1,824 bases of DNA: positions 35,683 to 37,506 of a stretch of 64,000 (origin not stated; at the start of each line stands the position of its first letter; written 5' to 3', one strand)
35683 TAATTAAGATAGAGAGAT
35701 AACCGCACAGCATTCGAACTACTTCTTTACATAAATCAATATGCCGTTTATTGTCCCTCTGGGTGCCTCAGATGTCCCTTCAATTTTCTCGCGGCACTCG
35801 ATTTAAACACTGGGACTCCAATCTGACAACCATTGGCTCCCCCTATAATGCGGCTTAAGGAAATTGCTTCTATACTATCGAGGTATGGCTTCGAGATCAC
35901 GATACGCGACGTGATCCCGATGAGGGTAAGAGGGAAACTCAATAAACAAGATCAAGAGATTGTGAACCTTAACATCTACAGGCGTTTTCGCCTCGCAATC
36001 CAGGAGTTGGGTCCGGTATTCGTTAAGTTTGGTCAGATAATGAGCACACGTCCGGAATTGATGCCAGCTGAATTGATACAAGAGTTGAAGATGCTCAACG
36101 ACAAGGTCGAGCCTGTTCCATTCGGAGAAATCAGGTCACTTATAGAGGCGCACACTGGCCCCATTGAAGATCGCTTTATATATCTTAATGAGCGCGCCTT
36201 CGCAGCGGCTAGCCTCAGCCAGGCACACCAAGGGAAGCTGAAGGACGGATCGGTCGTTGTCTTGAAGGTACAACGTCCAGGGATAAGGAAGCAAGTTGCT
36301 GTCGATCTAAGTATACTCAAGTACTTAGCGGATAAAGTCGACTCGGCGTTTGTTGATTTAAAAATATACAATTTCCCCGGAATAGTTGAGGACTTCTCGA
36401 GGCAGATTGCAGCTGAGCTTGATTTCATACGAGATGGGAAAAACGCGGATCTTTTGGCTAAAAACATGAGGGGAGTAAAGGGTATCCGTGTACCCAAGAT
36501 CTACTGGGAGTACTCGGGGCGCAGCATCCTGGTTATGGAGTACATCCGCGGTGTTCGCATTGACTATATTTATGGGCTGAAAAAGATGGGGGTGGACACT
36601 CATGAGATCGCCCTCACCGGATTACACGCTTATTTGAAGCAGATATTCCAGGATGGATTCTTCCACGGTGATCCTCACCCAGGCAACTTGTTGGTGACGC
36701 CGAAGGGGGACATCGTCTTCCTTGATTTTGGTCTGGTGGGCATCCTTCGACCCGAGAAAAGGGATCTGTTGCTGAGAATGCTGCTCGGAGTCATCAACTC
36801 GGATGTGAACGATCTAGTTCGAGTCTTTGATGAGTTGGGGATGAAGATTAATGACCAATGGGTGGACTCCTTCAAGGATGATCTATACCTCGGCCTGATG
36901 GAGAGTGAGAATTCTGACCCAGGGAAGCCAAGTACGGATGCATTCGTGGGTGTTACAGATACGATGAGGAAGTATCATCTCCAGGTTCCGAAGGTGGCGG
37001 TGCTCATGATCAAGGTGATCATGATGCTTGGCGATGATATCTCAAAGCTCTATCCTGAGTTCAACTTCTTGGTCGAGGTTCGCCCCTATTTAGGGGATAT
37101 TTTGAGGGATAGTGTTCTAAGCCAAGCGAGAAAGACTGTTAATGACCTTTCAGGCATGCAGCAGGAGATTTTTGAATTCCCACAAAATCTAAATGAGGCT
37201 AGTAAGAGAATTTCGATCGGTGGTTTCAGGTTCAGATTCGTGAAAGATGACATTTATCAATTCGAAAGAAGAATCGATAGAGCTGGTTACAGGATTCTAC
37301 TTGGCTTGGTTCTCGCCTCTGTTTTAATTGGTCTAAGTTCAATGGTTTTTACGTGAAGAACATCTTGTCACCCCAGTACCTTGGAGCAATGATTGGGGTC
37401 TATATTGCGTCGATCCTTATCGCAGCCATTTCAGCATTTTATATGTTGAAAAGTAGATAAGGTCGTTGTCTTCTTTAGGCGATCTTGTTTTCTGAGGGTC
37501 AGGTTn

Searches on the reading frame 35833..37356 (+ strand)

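Call 30: search_protein_families(library=pfam, proteins=[window:35833-37356:+], max_evalue=0.001)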
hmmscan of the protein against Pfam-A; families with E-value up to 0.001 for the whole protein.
window:35833-37356:+ (507 aa): 4 families
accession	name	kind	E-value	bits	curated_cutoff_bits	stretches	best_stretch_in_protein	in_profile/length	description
PF03109.22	ABC1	-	7.4e-71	238.6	22.9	1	88-330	2-242/244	ABC1 atypical kinase-like domain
PF01636.29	APH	-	1.9e-06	28.3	23.2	1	266-304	160-199/239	Phosphotransferase enzyme family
PF00069.31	Pkinase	-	0.00022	21.1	31.7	1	224-309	66-152/263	Protein kinase domain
PF01163.29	RIO1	-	0.00038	20.5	22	0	216-311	68-161/187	RIO domain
